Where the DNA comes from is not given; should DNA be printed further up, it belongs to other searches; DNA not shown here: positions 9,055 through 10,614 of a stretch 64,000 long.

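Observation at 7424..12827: ATPase-less sugar-type ABC importer clustered with a nucleoside-hydrolase-like gene and methylthioribose kinase: possible thio-sugar/nucleoside sulfur-salvage module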

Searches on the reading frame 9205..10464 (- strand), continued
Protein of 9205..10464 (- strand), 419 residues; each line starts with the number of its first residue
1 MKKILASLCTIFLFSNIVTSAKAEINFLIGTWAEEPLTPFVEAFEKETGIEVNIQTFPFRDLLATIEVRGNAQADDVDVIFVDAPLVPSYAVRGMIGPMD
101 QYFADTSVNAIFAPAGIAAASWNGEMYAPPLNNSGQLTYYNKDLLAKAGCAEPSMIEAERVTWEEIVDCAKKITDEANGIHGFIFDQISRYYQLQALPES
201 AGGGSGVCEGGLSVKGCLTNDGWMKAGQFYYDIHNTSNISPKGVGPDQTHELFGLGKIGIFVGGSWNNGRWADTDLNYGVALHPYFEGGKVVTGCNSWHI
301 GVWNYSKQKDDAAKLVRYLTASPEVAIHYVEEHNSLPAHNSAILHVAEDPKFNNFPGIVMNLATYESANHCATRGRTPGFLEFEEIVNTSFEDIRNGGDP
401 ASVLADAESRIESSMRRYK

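Call 39: search_protein_families(library=ncbifam, proteins=[L029:15708-16604:+, L034:13118-14071:+, L068:6432-7550:+, L068:7534-8682:+, L068:4189-5787:-, L068:5786-6343:+, L015:11491-12561:+, L015:12570-14576:+, L058:12230-12847:+, L031:1297-2358:+], max_evalue=1e-8)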
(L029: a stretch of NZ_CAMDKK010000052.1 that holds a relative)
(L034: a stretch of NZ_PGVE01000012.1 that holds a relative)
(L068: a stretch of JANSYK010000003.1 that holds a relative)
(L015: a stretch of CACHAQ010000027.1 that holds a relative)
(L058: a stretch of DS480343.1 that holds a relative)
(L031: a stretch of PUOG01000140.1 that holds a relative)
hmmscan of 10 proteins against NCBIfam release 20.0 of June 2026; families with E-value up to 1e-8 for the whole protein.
L029:15708-16604:+ (298 aa): 17 families
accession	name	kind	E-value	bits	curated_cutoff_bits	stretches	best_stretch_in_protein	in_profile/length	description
TIGR02152.1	D_ribokin_bact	equivalog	1.5e-74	251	299.65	1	6-290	1-287/298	ribokinase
NF008353.0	PRK11142.1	equivalog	6.8e-64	216.3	341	1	4-291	3-291/307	ribokinase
NF053626.1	RibKinHalex1628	equivalog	1.4e-26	93.7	330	1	3-289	1-278/293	ATP-dependent ribose-1-phosphate kinase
TIGR04382.1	myo_inos_iolC_N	equivalog_domain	1.4e-23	83.6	300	1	38-286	32-292/309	5-dehydro-2-deoxygluconokinase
NF041134.1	R1P_kin_Thcocales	equivalog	2.5e-23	83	500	1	5-286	2-265/291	ADP-dependent ribose-1-phosphate kinase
TIGR03168.1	1-PFK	subfamily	3.2e-20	72.3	216.4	1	16-288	12-286/305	hexose kinase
NF006957.1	PRK09434.1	equivalog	8.2e-20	71.5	450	1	35-290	22-293/302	fructokinase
TIGR03828.1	pfkB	equivalog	1.5e-18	66.9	292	1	15-288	11-286/305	1-phosphofructokinase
NF040938.1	KDG_KDGal_kin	equivalog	3.9e-16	59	400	1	40-288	30-288/305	bifunctional 2-dehydro-3-deoxygluconokinase/2-dehydro-3-deoxygalactonokinase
NF049991.1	TagKinase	equivalog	8.2e-15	54.4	420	1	50-289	51-301/321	tagatose kinase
NF041332.1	KDG_KDGal_kin_Halo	equivalog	2.4e-14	53.5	440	1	176-288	185-296/320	bifunctional 2-dehydro-3-deoxygluconokinase/2-dehydro-3-deoxygalactonokinase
NF007321.0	PRK09813.1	equivalog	1.1e-13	51.3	247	1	217-288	189-259/261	fructoselysine 6-kinase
TIGR02198.1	rfaE_dom_I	equivalog_domain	2.6e-12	46.5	345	0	181-289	191-302/315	D-glycero-beta-D-manno-heptose-7-phosphate kinase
NF047869.1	myo_kin_aldol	exception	2.7e-11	42.5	600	0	179-288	204-316/586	bifunctional 5-dehydro-2-deoxygluconokinase/5-dehydro-2-deoxyphosphogluconate aldolase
NF041164.1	NucKinThplmales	equivalog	2.4e-10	40.1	450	0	183-282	176-270/295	nucleoside kinase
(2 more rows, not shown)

L034:13118-14071:+ (317 aa): 22 families
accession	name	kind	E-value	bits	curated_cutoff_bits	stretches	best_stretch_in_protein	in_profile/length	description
TIGR02152.1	D_ribokin_bact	equivalog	2.9e-100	335.5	299.65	1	8-303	1-297/298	ribokinase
NF008353.0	PRK11142.1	equivalog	8.6e-90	301.3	341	1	5-309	2-306/307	ribokinase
NF053626.1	RibKinHalex1628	equivalog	2.6e-31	109.2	330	1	5-307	1-292/293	ATP-dependent ribose-1-phosphate kinase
TIGR04382.1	myo_inos_iolC_N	equivalog_domain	7.7e-28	97.6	300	1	41-306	33-309/309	5-dehydro-2-deoxygluconokinase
TIGR03168.1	1-PFK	subfamily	1.4e-27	96.4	216.4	1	16-303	10-296/305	hexose kinase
NF041134.1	R1P_kin_Thcocales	equivalog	4.6e-27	95.2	500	1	9-303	4-279/291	ADP-dependent ribose-1-phosphate kinase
TIGR03828.1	pfkB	equivalog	6.5e-27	94.4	292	1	16-303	10-296/305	1-phosphofructokinase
NF049991.1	TagKinase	equivalog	5.1e-25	87.9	420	1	55-311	54-320/321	tagatose kinase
NF040938.1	KDG_KDGal_kin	equivalog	6.5e-23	81.3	400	1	43-307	31-304/305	bifunctional 2-dehydro-3-deoxygluconokinase/2-dehydro-3-deoxygalactonokinase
TIGR02198.1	rfaE_dom_I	equivalog_domain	1.3e-22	80.4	345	1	7-293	9-303/315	D-glycero-beta-D-manno-heptose-7-phosphate kinase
NF007355.0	PRK09850.1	equivalog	4.4e-19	68.7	540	1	8-287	7-287/313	pseudouridine kinase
NF007321.0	PRK09813.1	equivalog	1.8e-18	67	247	1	39-292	22-260/261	fructoselysine 6-kinase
NF007632.0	PRK10294.1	equivalog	1.8e-17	63.6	353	1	13-293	10-293/310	6-phosphofructokinase II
NF041332.1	KDG_KDGal_kin_Halo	equivalog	3.1e-17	63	440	1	40-309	31-313/320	bifunctional 2-dehydro-3-deoxygluconokinase/2-dehydro-3-deoxygalactonokinase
NF008454.0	PRK11316.1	equivalog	1.3e-16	60.3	521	1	40-294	49-302/475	bifunctional D-glycero-beta-D-manno-heptose-7-phosphate kinase/D-glycero-beta-D-manno-heptose 1-phosphate adenylyltransferase HldE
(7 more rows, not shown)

L068:6432-7550:+ (372 aa): 8 families
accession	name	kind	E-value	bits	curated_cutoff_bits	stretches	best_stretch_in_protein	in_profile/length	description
NF008458.0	PRK11337.1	equivalog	1.9e-30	105.9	378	1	92-346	10-266/293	MurR/RpiR family transcriptional regulator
NF008451.0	PRK11302.1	subfamily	6e-28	98.1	296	1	102-354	7-260/286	transcriptional regulator HexR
NF010701.0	PRK14101.1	equivalog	1.5e-24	86.1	920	1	102-356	347-602/638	bifunctional transcriptional regulator/glucokinase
NF040776.2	AlsR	equivalog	2.9e-24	85.4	400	1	100-344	6-252/279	transcriptional repressor AlsR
NF008590.0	PRK11557.1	equivalog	2.8e-15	56.5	355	1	104-339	9-250/282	MurR/RpiR family transcriptional regulator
NF012026.0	PRK15482.1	equivalog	4.8e-14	52.5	408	1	108-338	13-252/285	HTH-type transcriptional regulator MurR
NF001484.0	PRK00331.1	subfamily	2.9e-10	39.2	381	1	211-320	274-383/601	isomerizing glutamine--fructose-6-phosphate transaminase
TIGR01135.1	glmS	equivalog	1e-09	37.5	418.05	1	214-320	283-388/607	glutamine--fructose-6-phosphate transaminase (isomerizing)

L068:7534-8682:+ (382 aa): 8 families
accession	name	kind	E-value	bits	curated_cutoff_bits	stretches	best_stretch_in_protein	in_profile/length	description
NF004326.0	PRK05720.1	subfamily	2.7e-119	398.1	271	1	14-375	7-353/358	s-methyl-5-thioribose-1-phosphate isomerase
TIGR00512.1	salvage_mtnA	equivalog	4e-109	364.6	279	1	25-364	7-334/335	S-methyl-5-thioribose-1-phosphate isomerase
TIGR00524.1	eIF-2B_rel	subfamily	4.2e-87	292.1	185.85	1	49-363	2-301/303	S-methyl-5-thioribose-1-phosphate isomerase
NF004700.0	PRK06036.1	equivalog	3.6e-78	263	528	1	20-364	3-329/339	S-methyl-5-thioribose-1-phosphate isomerase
NF004436.0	PRK05772.1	equivalog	1.3e-66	225.3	521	1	24-363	23-349/363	S-methyl-5-thioribose-1-phosphate isomerase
TIGR00511.1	ribulose_e2b2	equivalog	1.3e-55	188.8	314.1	1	51-363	2-286/301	ribose 1,5-bisphosphate isomerase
NF006210.0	PRK08335.1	equivalog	4.7e-21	75.3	339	1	152-362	96-268/275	translation initiation factor IF-2B subunit alpha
NF004994.0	PRK06372.1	equivalog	7.9e-10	38.5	249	1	209-289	112-190/253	translation initiation factor IF-2B subunit delta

L068:4189-5787:- (532 aa): 2 families
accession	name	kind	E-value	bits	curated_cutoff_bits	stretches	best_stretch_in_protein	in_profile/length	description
NF053655.1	CedD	equivalog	3.8e-12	45.7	600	0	189-373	347-514/527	DNA-translocating ATPase CedD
NF040937.1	HerA_Thermprot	equivalog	2.1e-11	42.9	800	0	270-372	352-449/487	DNA double-strand break repair helicase HerA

L068:5786-6343:+ (185 aa): 0 families

L015:11491-12561:+ (357 aa): 8 families
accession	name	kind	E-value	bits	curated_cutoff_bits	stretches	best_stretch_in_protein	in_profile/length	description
NF004326.0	PRK05720.1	subfamily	9.9e-133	442.3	271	1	9-352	12-346/358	s-methyl-5-thioribose-1-phosphate isomerase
TIGR00512.1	salvage_mtnA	equivalog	4.8e-122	407.1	279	1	14-348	4-334/335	S-methyl-5-thioribose-1-phosphate isomerase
TIGR00524.1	eIF-2B_rel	subfamily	3.7e-95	318.6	185.85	1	38-348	2-302/303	S-methyl-5-thioribose-1-phosphate isomerase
NF004700.0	PRK06036.1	equivalog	4.1e-86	289.1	528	1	10-348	3-329/339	S-methyl-5-thioribose-1-phosphate isomerase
NF004436.0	PRK05772.1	equivalog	2.1e-79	267.4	521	1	13-348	19-350/363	S-methyl-5-thioribose-1-phosphate isomerase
TIGR00511.1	ribulose_e2b2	equivalog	3.3e-47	161.2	314.1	1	40-348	2-287/301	ribose 1,5-bisphosphate isomerase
NF006210.0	PRK08335.1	equivalog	1.1e-20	74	339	1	96-347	44-269/275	translation initiation factor IF-2B subunit alpha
NF004994.0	PRK06372.1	equivalog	5.8e-10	39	249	0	180-273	102-191/253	translation initiation factor IF-2B subunit delta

L015:12570-14576:+ (669 aa): 164 families (the best 25 are shown)
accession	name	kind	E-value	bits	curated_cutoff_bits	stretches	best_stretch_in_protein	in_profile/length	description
NF006192.0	PRK08324.1-6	equivalog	2.4e-236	786.4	639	1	1-669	1-685/685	bifunctional aldolase/short-chain dehydrogenase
NF006195.0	PRK08324.2-3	equivalog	5.2e-216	718.9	931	1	1-669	1-678/678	bifunctional aldolase/short-chain dehydrogenase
NF006193.0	PRK08324.2-1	subfamily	3.3e-186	620.5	1213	1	1-669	1-705/705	bifunctional aldolase/short-chain dehydrogenase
NF006196.0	PRK08324.2-4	equivalog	7.7e-159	530.1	831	1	1-663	1-653/657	bifunctional aldolase/short-chain dehydrogenase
NF006194.0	PRK08324.2-2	equivalog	5.5e-145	484.7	686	1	1-667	1-701/703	bifunctional aldolase/short-chain dehydrogenase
NF006190.0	PRK08324.1-4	equivalog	1.8e-127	426.3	1014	1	14-666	6-686/689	bifunctional aldolase/short-chain dehydrogenase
TIGR02632.1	RhaD_aldol-ADH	equivalog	1.9e-116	390.1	567.75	1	30-669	5-676/676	bifunctional rhamnulose-1-phosphate aldolase/short-chain dehydrogenase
NF006189.0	PRK08324.1-3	equivalog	1.8e-109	367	634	1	27-669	26-701/701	bifunctional rhamnulose-1-phosphate aldolase/short-chain dehydrogenase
NF006191.0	PRK08324.1-5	equivalog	3.6e-102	343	1240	1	22-668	23-705/706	bifunctional aldolase/short-chain dehydrogenase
NF006197.0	PRK08324.2-5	equivalog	7e-99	331.8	627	1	1-461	1-461/583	bifunctional aldolase/short-chain dehydrogenase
NF006188.0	PRK08324.1-1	equivalog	7.1e-81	272.4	1152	1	30-669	11-679/679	bifunctional aldolase/short-chain dehydrogenase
NF005559.1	PRK07231.1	subfamily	2.3e-30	105.9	215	1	419-663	2-247/249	glucose 1-dehydrogenase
NF004791.0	PRK06138.1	equivalog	3e-28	98.8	312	1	418-663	2-249/252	SDR family oxidoreductase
TIGR03971.1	SDR_subfam_1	subfamily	9e-27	94.1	300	1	419-664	1-269/271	mycofactocin-coupled SDR family oxidoreductase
NF009093.0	PRK12429.1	subfamily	1.2e-26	93.5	258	1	419-662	3-255/259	3-hydroxybutyrate dehydrogenase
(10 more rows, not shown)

L058:12230-12847:+ (205 aa): 3 families
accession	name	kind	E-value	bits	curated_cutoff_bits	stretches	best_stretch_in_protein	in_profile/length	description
NF011049.0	PRK14479.1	subfamily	4.3e-42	144.4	492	1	4-204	362-564/568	dihydroxyacetone kinase family protein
TIGR02365.1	dha_L_ycgS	equivalog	1.8e-37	129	138.3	1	7-202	2-194/196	dihydroxyacetone kinase subunit DhaL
TIGR02361.1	dak_ATP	equivalog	2.1e-20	72.9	574.95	1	5-201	384-581/583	glycerone kinase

L031:1297-2358:+ (353 aa): 2 families
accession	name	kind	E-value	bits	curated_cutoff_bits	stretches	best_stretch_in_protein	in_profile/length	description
NF052221.1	UridNuclsHydUriH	equivalog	2e-13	50.2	450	1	131-231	99-206/310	uridine-preferring nucleoside hydrolase UriH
NF008036.0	PRK10768.1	equivalog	1.4e-10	40.8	382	0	134-215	102-188/304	ribonucleoside hydrolase RihC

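Call 64: find_homologous_proteins(query=L015:11491-12561:+, max_evalue=1e-40)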
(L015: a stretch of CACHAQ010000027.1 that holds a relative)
Query L015:11491-12561:+ (357 aa): 8000 proteins with E <= 1e-40 among 8000 candidates; the best 120 are listed.
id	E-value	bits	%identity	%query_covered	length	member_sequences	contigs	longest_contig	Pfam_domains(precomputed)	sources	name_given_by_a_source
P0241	5.6e-231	784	98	100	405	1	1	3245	PF20567.4,PF01008.24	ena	-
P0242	2.2e-230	782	98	100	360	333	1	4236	PF01008.24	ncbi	-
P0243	2.3e-230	782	98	100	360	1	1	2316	PF01008.24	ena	-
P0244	6.0e-229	777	97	100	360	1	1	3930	PF01008.24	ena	-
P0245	1.3e-227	772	98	99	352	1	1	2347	PF01008.24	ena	-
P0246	2.1e-218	742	92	100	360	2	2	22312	PF01008.24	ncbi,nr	ncbi:S-methyl-5-thioribose-1-phosphate isomerase [Pelagibacteraceae bacterium]|nr:S-methyl-5-thiorib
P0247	2.7e-214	729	90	100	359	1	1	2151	PF01008.24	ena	-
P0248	3.5e-208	709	98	90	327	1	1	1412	PF01008.24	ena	-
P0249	1.3e-205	700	98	89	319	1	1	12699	PF01008.24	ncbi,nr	ncbi:S-methyl-5-thioribose-1-phosphate isomerase, partial [Pelagibacteraceae bacterium]|nr:S-methyl-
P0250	1.2e-203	694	90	100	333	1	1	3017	PF01008.24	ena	-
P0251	1.1e-194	664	86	97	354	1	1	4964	PF01008.24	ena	-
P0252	3.2e-193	659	81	100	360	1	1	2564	PF01008.24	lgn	-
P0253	3.7e-193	659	79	100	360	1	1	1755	PF01008.24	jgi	jgi:methylthioribose-1-phosphate isomerase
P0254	7.9e-193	658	81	100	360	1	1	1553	PF01008.24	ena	-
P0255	1.1e-192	658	81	100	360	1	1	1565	PF01008.24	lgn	-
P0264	2.2e-192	657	81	100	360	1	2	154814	PF01008.24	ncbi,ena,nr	ncbi:S-methyl-5-thioribose-1-phosphate isomerase [Alphaproteobacteria bacterium]|nr:S-methyl-5-thior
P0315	1.9e-190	650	79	100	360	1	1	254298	PF01008.24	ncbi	-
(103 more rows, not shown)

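Call 65: find_encoding_contigs(protein=P0264, flank=9000, max_places=2)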
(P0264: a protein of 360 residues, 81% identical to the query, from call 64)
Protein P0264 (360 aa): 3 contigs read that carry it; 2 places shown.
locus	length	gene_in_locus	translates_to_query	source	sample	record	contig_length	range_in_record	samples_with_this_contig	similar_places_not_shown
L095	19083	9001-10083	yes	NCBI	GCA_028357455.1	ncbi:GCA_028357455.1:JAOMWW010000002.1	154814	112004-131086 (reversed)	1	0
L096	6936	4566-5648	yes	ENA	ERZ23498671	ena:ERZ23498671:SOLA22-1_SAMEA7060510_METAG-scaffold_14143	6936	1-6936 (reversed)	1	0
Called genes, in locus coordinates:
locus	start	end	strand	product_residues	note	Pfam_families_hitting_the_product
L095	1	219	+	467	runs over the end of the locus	PF00330:Aconitase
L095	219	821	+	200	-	PF00694:Aconitase_C, PF27512:LeuD, PF27434:LeuD_C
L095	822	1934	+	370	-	PF00180:Iso_dh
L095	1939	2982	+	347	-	PF01118:Semialdhyde_dh, PF02774:Semialdhyde_dhC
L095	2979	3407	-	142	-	PF00583:Acetyltransf_1, PF13673:Acetyltransf_10 (weak), PF13508:Acetyltransf_7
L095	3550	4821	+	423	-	PF01636:APH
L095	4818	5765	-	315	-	PF01156:IU_nuc_hydro, PF07632:Sde182_NH-like (weak)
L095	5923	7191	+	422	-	PF01547:SBP_bac_1, PF13416:SBP_bac_8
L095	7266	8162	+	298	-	PF00528:BPD_transp_1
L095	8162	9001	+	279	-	PF00528:BPD_transp_1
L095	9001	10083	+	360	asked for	PF01008:IF-2B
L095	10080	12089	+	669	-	PF00596:Aldolase_II, PF00106:adh_short, PF01370:Epimerase (weak), PF13561:adh_short_C2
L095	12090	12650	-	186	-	PF06041:DUF924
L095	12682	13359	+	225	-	PF03167:UDG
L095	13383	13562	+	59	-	-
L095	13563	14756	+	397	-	PF07690:MFS_1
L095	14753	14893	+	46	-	-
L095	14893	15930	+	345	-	PF03969:AFG1_ATPase, PF00004:AAA (faint)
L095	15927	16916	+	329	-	PF00326:Peptidase_S9 (weak)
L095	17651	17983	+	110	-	PF01127:Sdh_cyt, PF05328:CybS (faint)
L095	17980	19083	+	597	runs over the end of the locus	PF00890:FAD_binding_2, PF02910:Succ_DH_flav_C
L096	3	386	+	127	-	?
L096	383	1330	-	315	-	PF01156:IU_nuc_hydro, PF07632:Sde182_NH-like (weak)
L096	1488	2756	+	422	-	PF01547:SBP_bac_1, PF13416:SBP_bac_8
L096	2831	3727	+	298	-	PF00528:BPD_transp_1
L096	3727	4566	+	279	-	PF00528:BPD_transp_1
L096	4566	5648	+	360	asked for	PF01008:IF-2B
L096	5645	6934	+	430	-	?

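Call 66: find_encoding_contigs(protein=P0315, flank=9000, max_places=2)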
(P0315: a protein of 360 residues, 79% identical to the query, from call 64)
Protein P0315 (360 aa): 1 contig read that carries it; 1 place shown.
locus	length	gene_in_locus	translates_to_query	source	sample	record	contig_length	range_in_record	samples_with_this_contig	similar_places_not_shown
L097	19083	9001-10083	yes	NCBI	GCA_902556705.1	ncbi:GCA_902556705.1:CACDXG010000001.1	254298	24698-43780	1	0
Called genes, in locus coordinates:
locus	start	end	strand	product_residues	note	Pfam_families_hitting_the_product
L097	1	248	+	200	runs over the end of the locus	PF00694:Aconitase_C, PF27512:LeuD (weak), PF27434:LeuD_C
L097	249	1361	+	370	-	PF00180:Iso_dh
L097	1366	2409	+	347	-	PF01118:Semialdhyde_dh, PF02774:Semialdhyde_dhC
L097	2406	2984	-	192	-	PF00583:Acetyltransf_1, PF13673:Acetyltransf_10 (weak), PF13508:Acetyltransf_7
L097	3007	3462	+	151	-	PF03733:YccF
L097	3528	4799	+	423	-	PF01636:APH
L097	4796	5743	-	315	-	PF01156:IU_nuc_hydro, PF07632:Sde182_NH-like (weak)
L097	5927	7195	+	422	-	PF01547:SBP_bac_1, PF13416:SBP_bac_8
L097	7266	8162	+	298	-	PF00528:BPD_transp_1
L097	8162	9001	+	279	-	PF00528:BPD_transp_1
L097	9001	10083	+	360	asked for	PF01008:IF-2B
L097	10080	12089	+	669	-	PF00596:Aldolase_II, PF00106:adh_short, PF01370:Epimerase (weak), PF13561:adh_short_C2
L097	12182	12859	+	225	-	PF03167:UDG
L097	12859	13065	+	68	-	-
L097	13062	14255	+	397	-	PF07690:MFS_1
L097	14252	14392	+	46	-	-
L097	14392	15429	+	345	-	PF03969:AFG1_ATPase, PF00004:AAA (faint)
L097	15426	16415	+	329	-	-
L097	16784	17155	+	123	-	PF01127:Sdh_cyt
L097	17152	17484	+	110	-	PF01127:Sdh_cyt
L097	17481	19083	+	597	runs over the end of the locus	PF00890:FAD_binding_2, PF02910:Succ_DH_flav_C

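Call 75: search_solved_structures(query=L015:12570-14576:+, max_evalue=1e-8)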
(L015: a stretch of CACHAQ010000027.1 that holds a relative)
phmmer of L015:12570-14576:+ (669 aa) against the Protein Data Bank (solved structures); distinct sequences matched with E-value up to 1e-8: 182 (the best 60 are shown).
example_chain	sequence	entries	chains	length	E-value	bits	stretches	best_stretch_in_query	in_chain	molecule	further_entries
3m4r_A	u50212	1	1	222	2.3e-52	181.3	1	15-229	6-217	Uncharacterized protein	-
7eny_A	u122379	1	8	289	1.8e-19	72.7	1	417-665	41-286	7alpha-hydroxysteroid dehydrogenase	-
1ahh_A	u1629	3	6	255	1.9e-19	72.6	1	418-665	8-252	7 ALPHA-HYDROXYSTEROID DEHYDROGENASE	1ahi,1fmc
4dqx_A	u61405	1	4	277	1.1e-18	70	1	422-663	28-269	Probable oxidoreductase protein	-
2et6_A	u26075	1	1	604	2.8e-17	65.4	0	413-595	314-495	(3R)-hydroxyacyl-CoA dehydrogenase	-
6drr_A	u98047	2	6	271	2.3e-16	62.4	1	423-665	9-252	Short-chain dehydrogenase | Putative oxidoreductase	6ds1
3o4r_A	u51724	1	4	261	6.1e-16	61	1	422-598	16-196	Dehydrogenase/reductase SDR family member 4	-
5unl_A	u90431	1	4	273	1e-15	60.3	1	416-630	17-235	3-ketoacyl-ACP reductase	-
3ai1_A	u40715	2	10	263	2.6e-15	59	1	419-603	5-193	NADPH-sorbose reductase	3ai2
4ni5_A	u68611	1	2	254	5.8e-15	57.8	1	423-605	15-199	Oxidoreductase, short-chain dehydrogenase/reductase family protein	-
2zat_A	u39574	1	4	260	7.1e-15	57.5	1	417-598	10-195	Dehydrogenase/reductase SDR family member 4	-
8x89_A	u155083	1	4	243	7.4e-15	57.4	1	418-606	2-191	3-oxoacyl-[acyl-carrier-protein] reductase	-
3ai3_A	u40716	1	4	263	8.9e-15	57.2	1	419-603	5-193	NADPH-sorbose reductase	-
6f9q_A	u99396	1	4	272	1.6e-14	56.4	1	417-617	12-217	7S-cis-cis-nepetalactol cyclase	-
5itv_A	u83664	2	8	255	1.7e-14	56.3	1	419-662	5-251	Dihydroanticapsin 7-dehydrogenase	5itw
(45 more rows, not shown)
